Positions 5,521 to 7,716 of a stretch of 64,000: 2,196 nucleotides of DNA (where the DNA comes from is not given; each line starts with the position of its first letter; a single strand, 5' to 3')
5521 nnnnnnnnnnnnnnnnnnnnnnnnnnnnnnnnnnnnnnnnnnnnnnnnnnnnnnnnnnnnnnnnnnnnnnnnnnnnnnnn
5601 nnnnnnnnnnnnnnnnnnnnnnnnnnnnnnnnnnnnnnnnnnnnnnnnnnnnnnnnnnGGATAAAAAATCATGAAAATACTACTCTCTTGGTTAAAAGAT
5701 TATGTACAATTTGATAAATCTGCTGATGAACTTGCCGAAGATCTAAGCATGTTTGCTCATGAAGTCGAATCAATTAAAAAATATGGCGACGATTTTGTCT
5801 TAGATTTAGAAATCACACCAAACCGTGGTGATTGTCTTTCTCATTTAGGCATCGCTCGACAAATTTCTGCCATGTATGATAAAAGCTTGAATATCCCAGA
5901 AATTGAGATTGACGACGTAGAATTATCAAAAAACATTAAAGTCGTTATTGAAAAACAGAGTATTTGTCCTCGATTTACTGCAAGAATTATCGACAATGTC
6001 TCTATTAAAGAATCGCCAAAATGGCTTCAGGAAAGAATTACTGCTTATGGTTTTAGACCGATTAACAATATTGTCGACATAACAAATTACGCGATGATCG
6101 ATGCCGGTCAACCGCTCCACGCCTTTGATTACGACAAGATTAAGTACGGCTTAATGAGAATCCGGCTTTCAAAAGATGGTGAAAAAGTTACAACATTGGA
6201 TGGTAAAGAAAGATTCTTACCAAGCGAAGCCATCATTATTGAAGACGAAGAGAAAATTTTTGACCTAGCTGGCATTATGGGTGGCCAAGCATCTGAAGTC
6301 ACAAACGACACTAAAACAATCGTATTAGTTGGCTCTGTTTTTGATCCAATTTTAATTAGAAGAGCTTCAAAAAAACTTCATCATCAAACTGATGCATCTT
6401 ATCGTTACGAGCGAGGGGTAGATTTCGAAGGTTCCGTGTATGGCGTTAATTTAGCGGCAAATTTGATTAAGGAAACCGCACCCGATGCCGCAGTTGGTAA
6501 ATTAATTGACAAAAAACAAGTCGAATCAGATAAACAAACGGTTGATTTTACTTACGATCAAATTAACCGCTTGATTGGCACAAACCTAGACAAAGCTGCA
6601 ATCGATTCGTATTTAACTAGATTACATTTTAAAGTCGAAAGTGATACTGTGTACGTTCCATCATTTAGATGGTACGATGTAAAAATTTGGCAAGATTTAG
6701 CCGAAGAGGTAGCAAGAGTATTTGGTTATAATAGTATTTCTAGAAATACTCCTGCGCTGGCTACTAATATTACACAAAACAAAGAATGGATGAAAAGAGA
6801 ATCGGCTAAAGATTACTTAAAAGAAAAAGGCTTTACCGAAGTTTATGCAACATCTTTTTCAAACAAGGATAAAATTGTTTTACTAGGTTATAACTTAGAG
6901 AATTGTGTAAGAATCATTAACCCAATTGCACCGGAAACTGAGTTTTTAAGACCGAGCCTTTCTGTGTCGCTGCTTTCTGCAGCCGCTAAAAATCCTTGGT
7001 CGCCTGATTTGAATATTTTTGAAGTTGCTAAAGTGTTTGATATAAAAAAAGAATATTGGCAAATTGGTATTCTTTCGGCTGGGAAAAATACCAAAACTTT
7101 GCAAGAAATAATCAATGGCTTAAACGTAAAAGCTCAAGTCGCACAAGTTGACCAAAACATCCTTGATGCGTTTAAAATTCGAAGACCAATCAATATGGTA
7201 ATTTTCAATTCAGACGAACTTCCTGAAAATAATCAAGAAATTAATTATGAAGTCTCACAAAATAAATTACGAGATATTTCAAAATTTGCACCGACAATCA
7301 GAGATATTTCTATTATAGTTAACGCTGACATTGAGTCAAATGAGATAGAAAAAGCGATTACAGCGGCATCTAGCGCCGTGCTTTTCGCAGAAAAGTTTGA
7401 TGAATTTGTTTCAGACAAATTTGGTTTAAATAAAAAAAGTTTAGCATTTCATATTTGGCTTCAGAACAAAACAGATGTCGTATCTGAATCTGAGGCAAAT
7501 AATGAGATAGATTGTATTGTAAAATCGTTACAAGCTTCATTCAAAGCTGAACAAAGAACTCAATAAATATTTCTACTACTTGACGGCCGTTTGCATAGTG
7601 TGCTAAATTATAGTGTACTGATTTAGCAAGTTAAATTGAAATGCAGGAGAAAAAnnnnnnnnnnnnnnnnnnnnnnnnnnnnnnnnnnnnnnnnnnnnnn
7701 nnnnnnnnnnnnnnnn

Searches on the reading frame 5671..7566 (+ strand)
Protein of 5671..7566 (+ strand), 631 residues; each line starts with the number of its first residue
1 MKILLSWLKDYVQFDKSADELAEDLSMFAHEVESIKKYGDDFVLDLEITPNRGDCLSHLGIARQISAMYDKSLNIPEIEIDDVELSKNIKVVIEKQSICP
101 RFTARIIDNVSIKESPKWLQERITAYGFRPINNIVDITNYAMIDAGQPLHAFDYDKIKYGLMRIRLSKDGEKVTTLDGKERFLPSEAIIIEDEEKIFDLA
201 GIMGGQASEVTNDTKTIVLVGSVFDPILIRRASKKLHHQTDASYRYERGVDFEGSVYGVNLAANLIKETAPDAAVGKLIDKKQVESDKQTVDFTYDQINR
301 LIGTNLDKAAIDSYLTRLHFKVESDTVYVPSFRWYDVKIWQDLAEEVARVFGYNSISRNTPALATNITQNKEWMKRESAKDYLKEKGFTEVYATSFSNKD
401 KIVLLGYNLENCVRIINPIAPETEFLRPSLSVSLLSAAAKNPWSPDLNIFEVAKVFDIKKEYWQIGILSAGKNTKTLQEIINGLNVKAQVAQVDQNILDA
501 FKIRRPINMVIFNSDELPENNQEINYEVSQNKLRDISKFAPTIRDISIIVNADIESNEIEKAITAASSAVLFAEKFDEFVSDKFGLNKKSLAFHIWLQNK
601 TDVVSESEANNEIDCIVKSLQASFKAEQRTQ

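Call 47: search_protein_families(library=pfam, proteins=[window:5671-7566:+], max_evalue=0.00001)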
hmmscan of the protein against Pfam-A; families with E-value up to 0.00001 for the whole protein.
window:5671-7566:+ (631 aa): 4 families
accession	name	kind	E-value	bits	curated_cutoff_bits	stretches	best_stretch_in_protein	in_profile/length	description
PF03483.22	B3_4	-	8.9e-63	211.4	29.3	1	99-270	2-173/174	B3/4 domain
PF03484.21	B5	-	3.3e-17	62.9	28.6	1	291-353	1-67/67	tRNA synthetase B5 domain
PF17759.6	tRNA_synthFbeta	-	9.3e-16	58.4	22.4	1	359-475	4-132/214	Phenylalanyl tRNA synthetase beta chain CLM domain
PF03147.19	FDX-ACB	-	2.6e-14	53.8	31.1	1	537-629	1-94/94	Ferredoxin-fold anticodon binding domain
